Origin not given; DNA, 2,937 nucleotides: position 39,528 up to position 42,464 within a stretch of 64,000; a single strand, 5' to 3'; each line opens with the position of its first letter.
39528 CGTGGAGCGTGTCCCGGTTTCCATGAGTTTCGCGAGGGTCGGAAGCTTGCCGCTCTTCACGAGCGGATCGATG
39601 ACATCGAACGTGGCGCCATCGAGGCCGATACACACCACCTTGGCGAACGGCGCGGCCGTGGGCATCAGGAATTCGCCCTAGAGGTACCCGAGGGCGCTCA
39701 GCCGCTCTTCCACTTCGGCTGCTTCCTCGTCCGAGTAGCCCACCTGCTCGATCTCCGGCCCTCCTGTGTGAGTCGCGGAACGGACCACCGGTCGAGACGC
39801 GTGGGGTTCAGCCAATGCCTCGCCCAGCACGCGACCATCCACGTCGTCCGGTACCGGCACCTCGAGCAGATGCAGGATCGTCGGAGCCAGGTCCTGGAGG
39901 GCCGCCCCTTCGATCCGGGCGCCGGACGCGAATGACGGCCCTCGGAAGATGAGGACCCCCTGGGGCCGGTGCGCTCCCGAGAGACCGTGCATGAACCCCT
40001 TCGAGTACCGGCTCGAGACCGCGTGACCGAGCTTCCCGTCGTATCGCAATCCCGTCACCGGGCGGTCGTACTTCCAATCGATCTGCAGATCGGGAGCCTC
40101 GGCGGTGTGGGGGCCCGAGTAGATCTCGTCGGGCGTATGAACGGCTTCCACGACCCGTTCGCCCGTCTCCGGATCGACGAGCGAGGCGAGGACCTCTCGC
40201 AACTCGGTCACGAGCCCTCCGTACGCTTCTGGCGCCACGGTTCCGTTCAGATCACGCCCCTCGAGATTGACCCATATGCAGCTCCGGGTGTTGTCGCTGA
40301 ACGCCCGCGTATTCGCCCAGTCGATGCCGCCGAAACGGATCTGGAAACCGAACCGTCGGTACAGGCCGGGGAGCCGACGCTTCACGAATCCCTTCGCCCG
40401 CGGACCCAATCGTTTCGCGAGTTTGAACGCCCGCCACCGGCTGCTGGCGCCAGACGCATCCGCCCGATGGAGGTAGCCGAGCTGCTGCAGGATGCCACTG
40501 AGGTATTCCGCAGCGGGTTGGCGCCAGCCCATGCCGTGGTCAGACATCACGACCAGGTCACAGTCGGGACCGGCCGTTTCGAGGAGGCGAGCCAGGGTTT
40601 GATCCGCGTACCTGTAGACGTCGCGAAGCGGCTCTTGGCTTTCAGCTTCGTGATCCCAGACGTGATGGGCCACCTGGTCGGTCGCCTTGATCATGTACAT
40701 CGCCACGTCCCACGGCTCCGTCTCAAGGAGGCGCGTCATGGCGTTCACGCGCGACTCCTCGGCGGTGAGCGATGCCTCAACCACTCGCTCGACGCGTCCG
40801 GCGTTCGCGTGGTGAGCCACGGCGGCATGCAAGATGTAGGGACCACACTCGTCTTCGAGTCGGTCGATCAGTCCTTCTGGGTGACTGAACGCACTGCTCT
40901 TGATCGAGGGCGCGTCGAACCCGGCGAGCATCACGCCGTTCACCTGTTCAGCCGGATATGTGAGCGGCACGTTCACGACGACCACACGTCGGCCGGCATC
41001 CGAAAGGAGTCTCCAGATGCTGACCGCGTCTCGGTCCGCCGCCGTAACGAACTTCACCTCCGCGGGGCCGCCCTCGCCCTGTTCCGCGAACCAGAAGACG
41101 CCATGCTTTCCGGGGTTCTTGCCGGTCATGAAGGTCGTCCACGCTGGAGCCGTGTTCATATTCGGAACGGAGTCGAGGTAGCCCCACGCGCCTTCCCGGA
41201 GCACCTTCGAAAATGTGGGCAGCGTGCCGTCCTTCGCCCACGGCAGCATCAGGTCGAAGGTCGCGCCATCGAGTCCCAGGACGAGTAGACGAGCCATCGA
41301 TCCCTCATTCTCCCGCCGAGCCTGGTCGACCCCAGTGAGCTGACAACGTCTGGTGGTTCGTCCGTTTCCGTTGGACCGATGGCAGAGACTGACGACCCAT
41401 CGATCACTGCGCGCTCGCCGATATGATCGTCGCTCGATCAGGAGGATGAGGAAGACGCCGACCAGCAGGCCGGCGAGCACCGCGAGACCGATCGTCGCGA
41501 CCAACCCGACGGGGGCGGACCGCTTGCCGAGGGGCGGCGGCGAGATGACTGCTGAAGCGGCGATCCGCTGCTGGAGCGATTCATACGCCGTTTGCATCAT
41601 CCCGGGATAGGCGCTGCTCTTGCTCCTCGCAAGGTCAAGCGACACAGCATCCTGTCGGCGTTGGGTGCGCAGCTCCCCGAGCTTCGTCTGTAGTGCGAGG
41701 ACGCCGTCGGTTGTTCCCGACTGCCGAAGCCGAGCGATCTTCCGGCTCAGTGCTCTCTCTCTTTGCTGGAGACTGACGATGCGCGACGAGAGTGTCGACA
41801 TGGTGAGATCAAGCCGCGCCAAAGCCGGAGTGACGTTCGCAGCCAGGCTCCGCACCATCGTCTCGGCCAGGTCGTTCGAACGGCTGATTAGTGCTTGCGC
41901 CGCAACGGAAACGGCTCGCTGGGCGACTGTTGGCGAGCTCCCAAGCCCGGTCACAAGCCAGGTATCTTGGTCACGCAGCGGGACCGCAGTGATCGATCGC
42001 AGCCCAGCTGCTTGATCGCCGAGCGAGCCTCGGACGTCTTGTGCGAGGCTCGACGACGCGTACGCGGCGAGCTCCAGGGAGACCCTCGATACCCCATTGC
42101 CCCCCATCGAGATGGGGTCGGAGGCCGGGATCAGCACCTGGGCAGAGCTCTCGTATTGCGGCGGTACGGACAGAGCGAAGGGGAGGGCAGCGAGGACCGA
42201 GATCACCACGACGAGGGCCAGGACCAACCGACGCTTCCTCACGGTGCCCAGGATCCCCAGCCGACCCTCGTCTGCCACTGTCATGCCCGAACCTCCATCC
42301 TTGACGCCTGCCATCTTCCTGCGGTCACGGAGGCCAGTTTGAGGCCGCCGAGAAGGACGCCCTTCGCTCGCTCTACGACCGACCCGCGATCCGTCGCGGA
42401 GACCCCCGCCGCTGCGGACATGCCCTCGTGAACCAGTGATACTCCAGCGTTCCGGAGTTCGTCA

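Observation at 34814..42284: Tandem array of four cytoplasmic NPP-like alkaline-phosphatase-superfamily paralogues with a shared acidic-LGY[VL] C-terminal tail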

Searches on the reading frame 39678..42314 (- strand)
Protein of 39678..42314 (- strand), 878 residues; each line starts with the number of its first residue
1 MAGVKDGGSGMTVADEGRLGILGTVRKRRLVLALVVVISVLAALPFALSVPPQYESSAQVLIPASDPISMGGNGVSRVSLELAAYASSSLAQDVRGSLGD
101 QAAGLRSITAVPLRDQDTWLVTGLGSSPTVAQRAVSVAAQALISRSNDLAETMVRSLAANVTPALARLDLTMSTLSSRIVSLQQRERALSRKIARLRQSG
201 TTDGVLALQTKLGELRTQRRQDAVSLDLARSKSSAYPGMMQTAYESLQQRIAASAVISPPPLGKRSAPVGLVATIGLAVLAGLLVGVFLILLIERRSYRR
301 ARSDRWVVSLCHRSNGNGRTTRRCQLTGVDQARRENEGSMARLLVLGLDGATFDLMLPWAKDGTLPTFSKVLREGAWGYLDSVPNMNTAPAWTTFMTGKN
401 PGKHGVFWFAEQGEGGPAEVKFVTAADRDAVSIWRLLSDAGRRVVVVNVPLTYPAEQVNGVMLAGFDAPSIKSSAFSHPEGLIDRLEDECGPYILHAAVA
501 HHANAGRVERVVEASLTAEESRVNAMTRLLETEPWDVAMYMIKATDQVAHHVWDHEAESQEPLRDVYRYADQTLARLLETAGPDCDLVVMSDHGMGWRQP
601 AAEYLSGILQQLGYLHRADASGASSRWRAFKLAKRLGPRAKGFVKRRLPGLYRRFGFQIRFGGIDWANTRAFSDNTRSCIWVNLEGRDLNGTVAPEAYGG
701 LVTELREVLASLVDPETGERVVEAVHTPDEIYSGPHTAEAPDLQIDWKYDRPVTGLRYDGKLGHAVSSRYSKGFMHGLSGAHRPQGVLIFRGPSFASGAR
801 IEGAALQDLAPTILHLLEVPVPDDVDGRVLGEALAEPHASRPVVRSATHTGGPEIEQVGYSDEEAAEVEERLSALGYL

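Call 6: search_protein_families(library=pfam, max_evalue=0.01, proteins=[window:39678-42314:-])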
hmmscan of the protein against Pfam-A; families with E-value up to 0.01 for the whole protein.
window:39678-42314:- (878 aa): 2 families
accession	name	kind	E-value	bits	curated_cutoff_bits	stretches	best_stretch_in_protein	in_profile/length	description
PF01663.27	Phosphodiest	-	1.3e-31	110.9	23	1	343-745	1-315/342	Type I phosphodiesterase / nucleotide pyrophosphatase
PF02706.20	Wzz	-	1.1e-06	29.2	25.5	1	21-67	8-54/91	Chain length determinant protein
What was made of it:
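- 39678..41297 (-): NPP-like paralogue 4 (539 aa, Thr nucleophile), starting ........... and ending ...LSALGYL. PF01663 at E = 1.3e-31 (call 6).
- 41305..42284 (-): Wzz-type polysaccharide co-polymerase with two TM helices. Its tail is frame-shifted in the window (+T at 41406, +A at 41311), so it reads through into paralogue 4. PF02706 (call 6).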

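Call 7: search_protein_families(library=ncbifam, max_evalue=0.01, proteins=[window:39678-42314:-])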
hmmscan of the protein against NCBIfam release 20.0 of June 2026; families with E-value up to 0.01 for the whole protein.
window:39678-42314:- (878 aa): 3 families
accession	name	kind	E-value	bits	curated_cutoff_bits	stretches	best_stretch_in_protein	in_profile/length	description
TIGR03007.1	pepcterm_ChnLen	equivalog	4.1e-06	25.3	278.85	1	157-293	304-435/498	XrtA system polysaccharide chain length determinant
TIGR02335.1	hydr_PhnA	equivalog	6.2e-05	22.3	407.55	1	341-599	13-244/408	phosphonoacetate hydrolase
NF038075.1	fam_STM4013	hypoth_equivalog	0.00053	19.5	250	0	520-596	153-235/261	STM4013/SEN3800 family hydrolase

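Call 14: find_homologous_proteins(query=window:39678-42314:-, max_evalue=1e-10)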
Query window:39678-42314:- (878 aa): 502 proteins with E <= 1e-10 among 8000 candidates; the best 120 are listed.
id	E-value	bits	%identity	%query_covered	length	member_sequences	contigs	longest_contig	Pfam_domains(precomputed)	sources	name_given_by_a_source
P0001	0.0e+0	1172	94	61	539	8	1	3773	PF01663.28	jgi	jgi:predicted AlkP superfamily phosphohydrolase/phosphomutase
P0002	0.0e+0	1045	84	61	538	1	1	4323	PF01663.28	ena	-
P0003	1.0e-257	876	71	61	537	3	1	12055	PF01663.28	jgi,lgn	jgi:predicted AlkP superfamily phosphohydrolase/phosphomutase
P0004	5.1e-253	860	69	61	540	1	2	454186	PF01663.28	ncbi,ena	-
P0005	1.5e-251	856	70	61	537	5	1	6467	PF01663.28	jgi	jgi:predicted AlkP superfamily phosphohydrolase/phosphomutase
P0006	1.5e-248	846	69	61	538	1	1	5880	PF01663.28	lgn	-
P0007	2.0e-244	832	66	61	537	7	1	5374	PF01663.28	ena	-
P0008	1.2e-237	810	66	61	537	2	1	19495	PF01663.28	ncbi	ncbi:MAG: alkaline phosphatase family protein [Egibacteraceae bacterium]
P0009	8.1e-236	804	66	61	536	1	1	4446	PF01663.28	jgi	jgi:predicted AlkP superfamily phosphohydrolase/phosphomutase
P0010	1.6e-235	803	66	61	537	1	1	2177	PF01663.28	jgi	jgi:predicted AlkP superfamily phosphohydrolase/phosphomutase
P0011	9.0e-234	797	65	61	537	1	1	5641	PF01663.28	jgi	jgi:predicted AlkP superfamily phosphohydrolase/phosphomutase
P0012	7.2e-230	784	67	57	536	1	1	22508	PF01663.28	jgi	jgi:predicted AlkP superfamily phosphohydrolase/phosphomutase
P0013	1.5e-229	783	64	61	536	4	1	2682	PF01663.28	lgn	-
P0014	1.4e-228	780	64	61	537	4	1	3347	PF01663.28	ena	-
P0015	2.0e-227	776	64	61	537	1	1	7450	PF01663.28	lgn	-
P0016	3.7e-227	775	64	61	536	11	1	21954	PF01663.28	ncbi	ncbi:alkaline phosphatase family protein [soil metagenome]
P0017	4.2e-227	775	61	64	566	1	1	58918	PF01663.28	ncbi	ncbi:MAG: alkaline phosphatase family protein [Actinomycetota bacterium]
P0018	7.5e-227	774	64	61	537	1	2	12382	PF01663.28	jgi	jgi:predicted AlkP superfamily phosphohydrolase/phosphomutase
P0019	9.8e-226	770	63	61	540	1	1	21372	PF01663.28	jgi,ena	jgi:predicted AlkP superfamily phosphohydrolase/phosphomutase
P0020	5.8e-225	768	62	61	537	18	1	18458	PF01663.28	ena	-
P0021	6.3e-225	767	62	61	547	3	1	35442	PF01663.28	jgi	jgi:predicted AlkP superfamily phosphohydrolase/phosphomutase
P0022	7.6e-225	767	64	61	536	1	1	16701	PF01663.28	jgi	-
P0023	1.6e-224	766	62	61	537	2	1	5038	PF01663.28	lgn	-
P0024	3.9e-224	765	62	61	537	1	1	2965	PF01663.28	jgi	jgi:predicted AlkP superfamily phosphohydrolase/phosphomutase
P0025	3.3e-223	762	61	62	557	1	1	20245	PF01663.28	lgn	-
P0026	1.2e-222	760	63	61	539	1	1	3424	PF01663.28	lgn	-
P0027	3.4e-219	749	62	61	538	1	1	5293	PF01663.28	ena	-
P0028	4.9e-219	748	62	61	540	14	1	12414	PF01663.28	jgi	jgi:predicted AlkP superfamily phosphohydrolase/phosphomutase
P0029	5.8e-218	744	59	62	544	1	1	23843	PF01663.28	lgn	-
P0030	9.9e-217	740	62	61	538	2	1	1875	PF01663.28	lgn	-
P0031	7.0e-115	403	41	61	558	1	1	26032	PF01663.28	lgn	-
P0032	6.0e-114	400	41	62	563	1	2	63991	PF01663.28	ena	-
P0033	1.1e-111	393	40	61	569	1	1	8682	PF01663.28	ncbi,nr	ncbi:MAG: hypothetical protein D6736_19735 [Nitrospinota bacterium]|nr:MAG: hypothetical protein D67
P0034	9.9e-111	390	40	61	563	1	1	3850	PF01663.28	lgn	-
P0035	7.3e-110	387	40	62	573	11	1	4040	PF01663.28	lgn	-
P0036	4.1e-109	384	38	61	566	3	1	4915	PF01663.28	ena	-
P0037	3.2e-108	381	37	62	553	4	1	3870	PF01663.28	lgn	-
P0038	1.7e-107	379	38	62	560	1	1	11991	PF01663.28,PF00884.29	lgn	-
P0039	4.6e-107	378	39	61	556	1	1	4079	PF01663.28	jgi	jgi:predicted AlkP superfamily phosphohydrolase/phosphomutase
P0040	5.4e-107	377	38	62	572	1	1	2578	PF01663.28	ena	-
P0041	1.5e-106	376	37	61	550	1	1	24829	PF01663.28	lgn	-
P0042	6.2e-106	374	37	61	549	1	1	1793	PF01663.28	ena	-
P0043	1.4e-105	373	39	61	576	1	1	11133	PF01663.28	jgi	jgi:predicted AlkP superfamily phosphohydrolase/phosphomutase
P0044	1.5e-105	373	37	61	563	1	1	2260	PF01663.28,PF00884.29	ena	-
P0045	2.2e-105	372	36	62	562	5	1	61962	PF01663.28,PF00884.29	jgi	jgi:predicted AlkP superfamily phosphohydrolase/phosphomutase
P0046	4.1e-105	371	37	62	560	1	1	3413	PF01663.28,PF00884.29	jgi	jgi:predicted AlkP superfamily phosphohydrolase/phosphomutase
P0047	5.1e-105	371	40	61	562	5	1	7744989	PF01663.28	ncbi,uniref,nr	ncbi:Type I phosphodiesterase / nucleotide pyrophosphatase [Maioricimonas rarisocia]|uniref:Type I p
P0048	2.2e-104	369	37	62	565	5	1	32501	PF01663.28,PF00884.29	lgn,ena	-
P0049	2.3e-104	369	37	61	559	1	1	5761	PF01663.28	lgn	-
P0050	3.5e-104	368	35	61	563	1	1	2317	PF01663.28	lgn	-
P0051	3.7e-103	365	36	61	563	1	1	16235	PF01663.28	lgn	-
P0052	7.1e-103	364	39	61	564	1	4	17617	PF01663.28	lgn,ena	-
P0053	7.4e-103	364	36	62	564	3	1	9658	PF01663.28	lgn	-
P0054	8.0e-103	364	39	61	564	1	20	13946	PF01663.28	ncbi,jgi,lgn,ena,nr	ncbi:MAG: alkaline phosphatase family protein [Anaerolineae bacterium]|nr:alkaline phosphatase famil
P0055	8.9e-103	363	37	62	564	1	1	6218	PF01663.28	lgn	-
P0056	1.1e-102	363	39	61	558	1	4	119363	PF01663.28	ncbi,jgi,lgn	jgi:predicted AlkP superfamily phosphohydrolase/phosphomutase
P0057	1.3e-102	363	39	61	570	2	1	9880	PF01663.28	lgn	-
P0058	5.7e-102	361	38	61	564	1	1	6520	PF01663.28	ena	-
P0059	8.2e-102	360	38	61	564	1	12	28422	PF01663.28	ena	-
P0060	9.3e-102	360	38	61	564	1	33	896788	PF01663.28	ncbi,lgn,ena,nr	ncbi:MAG: alkaline phosphatase family protein [Anaerolineae bacterium]|nr:alkaline phosphatase famil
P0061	2.1e-101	359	39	61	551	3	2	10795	PF01663.28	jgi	jgi:predicted AlkP superfamily phosphohydrolase/phosphomutase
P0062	2.3e-101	359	37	61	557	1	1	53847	PF01663.28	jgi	-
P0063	3.3e-101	358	37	62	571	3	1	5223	PF01663.28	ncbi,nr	ncbi:MAG: hypothetical protein GTN76_16490 [Candidatus Aenigmarchaeota archaeon]|nr:hypothetical pro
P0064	3.3e-101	358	38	61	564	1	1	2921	PF01663.28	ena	-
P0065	6.6e-101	357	38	61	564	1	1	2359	PF01663.28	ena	-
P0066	7.8e-101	357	38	61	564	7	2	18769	PF01663.28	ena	-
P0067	1.3e-100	356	39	61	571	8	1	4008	PF01663.28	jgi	jgi:predicted AlkP superfamily phosphohydrolase/phosphomutase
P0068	1.6e-100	356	38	61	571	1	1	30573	PF01663.28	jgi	jgi:predicted AlkP superfamily phosphohydrolase/phosphomutase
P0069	2.7e-100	355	37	61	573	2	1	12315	PF01663.28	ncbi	-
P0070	3.0e-100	355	38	62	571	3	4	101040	PF01663.28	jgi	jgi:predicted AlkP superfamily phosphohydrolase/phosphomutase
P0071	3.4e-100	355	37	61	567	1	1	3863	PF01663.28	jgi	jgi:predicted AlkP superfamily phosphohydrolase/phosphomutase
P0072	3.4e-100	355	37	61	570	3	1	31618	PF01663.28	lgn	-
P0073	5.2e-100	354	38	62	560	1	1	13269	PF01663.28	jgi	jgi:predicted AlkP superfamily phosphohydrolase/phosphomutase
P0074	8.5e-100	354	38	61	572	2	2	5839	PF01663.28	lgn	-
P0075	2.2e-99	352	36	58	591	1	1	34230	PF01663.28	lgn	-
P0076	4.3e-99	351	38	61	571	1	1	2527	PF01663.28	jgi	jgi:predicted AlkP superfamily phosphohydrolase/phosphomutase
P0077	6.5e-99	351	40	61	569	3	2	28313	PF01663.28,PF00884.29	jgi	jgi:predicted AlkP superfamily phosphohydrolase/phosphomutase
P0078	6.8e-99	351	37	61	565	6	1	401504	PF01663.28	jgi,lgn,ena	-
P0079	7.6e-99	350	38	62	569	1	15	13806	PF01663.28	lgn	-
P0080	7.9e-99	350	38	61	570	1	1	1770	PF01663.28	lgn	-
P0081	1.7e-98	349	37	61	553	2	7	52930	PF01663.28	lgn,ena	-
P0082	7.9e-98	347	36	62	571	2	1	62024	PF01663.28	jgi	jgi:predicted AlkP superfamily phosphohydrolase/phosphomutase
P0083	8.9e-98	347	37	61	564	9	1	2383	PF01663.28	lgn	-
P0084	1.1e-97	347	37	58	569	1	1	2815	PF01663.28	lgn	-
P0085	4.5e-97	345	37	61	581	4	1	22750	PF01663.28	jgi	-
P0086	5.6e-97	344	38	61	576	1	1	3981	PF01663.28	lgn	-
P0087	6.3e-97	344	39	61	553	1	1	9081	PF01663.28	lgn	-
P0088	1.1e-96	343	36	62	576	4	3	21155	PF01663.28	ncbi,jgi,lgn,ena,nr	ncbi:MAG TPA: alkaline phosphatase family protein [Thermodesulfovibrionales bacterium]|nr:alkaline p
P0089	1.4e-96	343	36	61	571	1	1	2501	PF01663.28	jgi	jgi:predicted AlkP superfamily phosphohydrolase/phosphomutase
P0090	4.8e-96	341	37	61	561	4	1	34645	PF01663.28,PF00884.29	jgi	jgi:predicted AlkP superfamily phosphohydrolase/phosphomutase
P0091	4.9e-96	341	36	61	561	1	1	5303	PF01663.28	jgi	jgi:predicted AlkP superfamily phosphohydrolase/phosphomutase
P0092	7.7e-96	340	35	62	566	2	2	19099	PF01663.28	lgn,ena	-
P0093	1.3e-95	340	38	61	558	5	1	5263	PF01663.28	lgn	-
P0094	3.0e-95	339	37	62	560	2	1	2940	PF01663.28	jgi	jgi:predicted AlkP superfamily phosphohydrolase/phosphomutase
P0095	4.2e-95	338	37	61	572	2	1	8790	PF01663.28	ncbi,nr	ncbi:MAG: alkaline phosphatase family protein [Planctomycetes bacterium]|nr:alkaline phosphatase fam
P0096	2.4e-94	336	37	61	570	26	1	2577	PF01663.28,PF00884.29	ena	-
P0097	2.5e-94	335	36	62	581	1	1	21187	PF01663.28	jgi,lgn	jgi:predicted AlkP superfamily phosphohydrolase/phosphomutase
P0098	2.7e-94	335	37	61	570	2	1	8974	PF01663.28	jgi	jgi:predicted AlkP superfamily phosphohydrolase/phosphomutase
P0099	3.0e-94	335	37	61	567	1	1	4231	PF01663.28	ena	-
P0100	5.1e-94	334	35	61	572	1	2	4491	PF01663.28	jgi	-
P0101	6.4e-94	334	37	61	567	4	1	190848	PF01663.28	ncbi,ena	-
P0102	6.8e-94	334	36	61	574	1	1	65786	PF01663.28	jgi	jgi:predicted AlkP superfamily phosphohydrolase/phosphomutase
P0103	1.2e-93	333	36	61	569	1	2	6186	PF01663.28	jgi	jgi:predicted AlkP superfamily phosphohydrolase/phosphomutase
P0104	1.3e-93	333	37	61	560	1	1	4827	PF01663.28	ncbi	ncbi:MAG: alkaline phosphatase family protein [Candidatus Tectomicrobia bacterium]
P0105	2.5e-93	332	37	61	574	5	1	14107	PF01663.28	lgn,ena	-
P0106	3.0e-93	332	37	61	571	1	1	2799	PF01663.28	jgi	jgi:predicted AlkP superfamily phosphohydrolase/phosphomutase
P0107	3.4e-93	332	37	61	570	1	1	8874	PF01663.28,PF00884.29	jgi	jgi:predicted AlkP superfamily phosphohydrolase/phosphomutase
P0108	3.9e-93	332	35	61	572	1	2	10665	PF01663.28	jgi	jgi:predicted AlkP superfamily phosphohydrolase/phosphomutase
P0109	8.3e-93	330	36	61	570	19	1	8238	PF01663.28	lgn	-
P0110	1.5e-92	330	36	61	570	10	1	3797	PF01663.28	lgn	-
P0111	1.9e-92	329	37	61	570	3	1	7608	PF01663.28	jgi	jgi:predicted AlkP superfamily phosphohydrolase/phosphomutase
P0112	3.5e-92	328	36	61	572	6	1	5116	PF01663.28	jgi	jgi:predicted AlkP superfamily phosphohydrolase/phosphomutase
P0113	4.6e-92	328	34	62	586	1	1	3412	PF01663.28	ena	-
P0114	5.4e-92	328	37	61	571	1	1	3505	PF01663.28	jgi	jgi:predicted AlkP superfamily phosphohydrolase/phosphomutase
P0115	1.6e-91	326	36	61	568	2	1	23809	PF01663.28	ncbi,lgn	-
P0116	3.0e-91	325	36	61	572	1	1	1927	PF01663.28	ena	-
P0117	3.6e-91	325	37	61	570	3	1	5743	PF01663.28,PF00884.29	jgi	jgi:predicted AlkP superfamily phosphohydrolase/phosphomutase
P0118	5.1e-91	325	36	61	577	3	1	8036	PF01663.28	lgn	-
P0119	1.1e-90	323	35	61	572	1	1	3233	PF01663.28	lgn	-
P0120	2.2e-90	322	36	61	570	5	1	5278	PF01663.28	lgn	-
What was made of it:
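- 39678..41297 (-): 94 % identical to the stand-alone 539-aa protein P0001 (call 14).
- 41305..42284 (-): All 120 listed homologues of the 878-aa ORF cover only its NPP part, 57-64 % of the query (call 14).
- Source annotation reads 'phosphohydrolase/phosphomutase' (call 14).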

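Call 16: find_encoding_contigs(protein=P0001, flank=5000, max_places=3)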
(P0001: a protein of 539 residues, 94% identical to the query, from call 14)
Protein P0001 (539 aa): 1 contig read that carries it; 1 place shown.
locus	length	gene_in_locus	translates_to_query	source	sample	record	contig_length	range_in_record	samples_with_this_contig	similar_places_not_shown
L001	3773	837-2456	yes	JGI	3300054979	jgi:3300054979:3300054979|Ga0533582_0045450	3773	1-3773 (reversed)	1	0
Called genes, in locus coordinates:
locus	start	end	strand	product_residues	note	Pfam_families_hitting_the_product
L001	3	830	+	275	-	?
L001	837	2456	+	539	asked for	PF01663:Phosphodiest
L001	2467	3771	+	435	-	?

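Call 17: find_encoding_contigs(protein=P0004, flank=10000, max_places=3)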
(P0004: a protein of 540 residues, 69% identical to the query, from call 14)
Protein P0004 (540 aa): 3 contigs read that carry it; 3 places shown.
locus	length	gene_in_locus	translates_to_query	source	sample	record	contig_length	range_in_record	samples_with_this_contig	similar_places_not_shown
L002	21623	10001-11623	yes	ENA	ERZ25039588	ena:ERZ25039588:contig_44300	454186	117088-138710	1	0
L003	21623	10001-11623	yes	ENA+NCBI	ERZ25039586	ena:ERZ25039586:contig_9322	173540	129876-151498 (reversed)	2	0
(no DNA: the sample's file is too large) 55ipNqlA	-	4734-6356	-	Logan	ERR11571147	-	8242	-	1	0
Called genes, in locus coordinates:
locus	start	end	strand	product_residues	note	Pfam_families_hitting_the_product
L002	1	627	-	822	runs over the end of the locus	PF19289:PmbA_TldD_3rd (weak)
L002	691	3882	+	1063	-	PF00211:Guanylate_cyc, PF13240:Zn_Ribbon_1 (weak), PF13191:AAA_16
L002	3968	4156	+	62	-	-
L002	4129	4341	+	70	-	PF07883:Cupin_2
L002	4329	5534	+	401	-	PF01979:Amidohydro_1, PF07969:Amidohydro_3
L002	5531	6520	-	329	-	-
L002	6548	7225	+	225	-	PF13385:Laminin_G_3, PF02210:Laminin_G_2 (weak)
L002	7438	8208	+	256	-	PF02397:Bac_transf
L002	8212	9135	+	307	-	PF13641:Glyco_tranf_2_3 (faint)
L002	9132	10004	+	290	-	-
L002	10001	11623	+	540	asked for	PF01663:Phosphodiest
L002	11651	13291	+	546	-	PF01663:Phosphodiest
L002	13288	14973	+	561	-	PF01663:Phosphodiest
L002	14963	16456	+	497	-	PF01663:Phosphodiest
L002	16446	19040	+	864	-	PF04932:Wzy_C, PF13439:Glyco_transf_4, PF20706:GT4-conflict (weak), PF00534:Glycos_transf_1, PF13692:Glyco_trans_1_4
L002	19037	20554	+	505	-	PF01943:Polysacc_synt, PF13440:Polysacc_synt_3, PF01554:MatE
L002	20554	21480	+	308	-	PF00535:Glycos_transf_2, PF13641:Glyco_tranf_2_3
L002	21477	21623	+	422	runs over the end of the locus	PF13521:AAA_28 (faint)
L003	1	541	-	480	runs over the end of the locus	PF01523:PmbA_TldD_1st, PF19290:PmbA_TldD_2nd (weak), PF19289:PmbA_TldD_3rd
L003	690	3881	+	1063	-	PF00211:Guanylate_cyc, PF13240:Zn_Ribbon_1 (weak), PF13191:AAA_16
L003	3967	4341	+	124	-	PF00190:Cupin_1 (faint), PF02041:Auxin_BP (weak), PF02311:AraC_binding (weak), PF07883:Cupin_2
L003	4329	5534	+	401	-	PF01979:Amidohydro_1, PF07969:Amidohydro_3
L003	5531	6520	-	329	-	-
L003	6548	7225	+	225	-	PF13385:Laminin_G_3, PF02210:Laminin_G_2 (weak)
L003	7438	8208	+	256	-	PF02397:Bac_transf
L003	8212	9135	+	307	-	PF13641:Glyco_tranf_2_3 (faint)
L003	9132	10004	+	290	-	-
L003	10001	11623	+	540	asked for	PF01663:Phosphodiest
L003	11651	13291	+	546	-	PF01663:Phosphodiest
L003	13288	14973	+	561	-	PF01663:Phosphodiest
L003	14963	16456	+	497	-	PF01663:Phosphodiest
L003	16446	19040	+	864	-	PF04932:Wzy_C, PF13439:Glyco_transf_4, PF20706:GT4-conflict (weak), PF00534:Glycos_transf_1, PF13692:Glyco_trans_1_4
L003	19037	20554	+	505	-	PF01943:Polysacc_synt, PF13440:Polysacc_synt_3, PF01554:MatE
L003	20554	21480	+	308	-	PF00535:Glycos_transf_2, PF13641:Glyco_tranf_2_3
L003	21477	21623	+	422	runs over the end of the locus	PF13521:AAA_28 (faint)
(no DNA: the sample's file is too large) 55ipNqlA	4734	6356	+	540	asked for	PF01663:Phosphodiest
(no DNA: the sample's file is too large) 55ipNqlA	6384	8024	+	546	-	PF01663:Phosphodiest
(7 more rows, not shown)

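Call 22: find_encoding_contigs(protein=P0047, flank=10000, max_places=1)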
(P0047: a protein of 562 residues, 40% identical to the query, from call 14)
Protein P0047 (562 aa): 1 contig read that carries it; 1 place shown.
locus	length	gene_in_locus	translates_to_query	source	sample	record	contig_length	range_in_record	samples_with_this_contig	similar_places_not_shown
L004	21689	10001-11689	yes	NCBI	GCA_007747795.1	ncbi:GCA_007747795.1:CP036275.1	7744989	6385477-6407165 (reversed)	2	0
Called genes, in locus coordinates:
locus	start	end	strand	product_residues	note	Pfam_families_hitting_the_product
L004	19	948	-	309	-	PF00126:HTH_1, PF03466:LysR_substrate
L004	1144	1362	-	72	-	-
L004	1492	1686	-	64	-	-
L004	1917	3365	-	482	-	PF07394:DUF1501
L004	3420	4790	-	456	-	-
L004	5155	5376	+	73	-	-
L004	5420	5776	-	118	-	PF18480:DUF5615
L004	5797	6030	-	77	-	PF04255:DUF433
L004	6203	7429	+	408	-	PF00144:Beta-lactamase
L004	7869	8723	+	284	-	PF00535:Glycos_transf_2, PF10111:Glyco_tranf_2_2 (faint), PF13641:Glyco_tranf_2_3, PF13632:Glyco_trans_2_3 (weak)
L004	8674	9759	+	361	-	PF03214:RGP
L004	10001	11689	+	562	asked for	PF01663:Phosphodiest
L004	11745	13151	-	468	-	PF01609:DDE_Tnp_1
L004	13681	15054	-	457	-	PF02563:Poly_export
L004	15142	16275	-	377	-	-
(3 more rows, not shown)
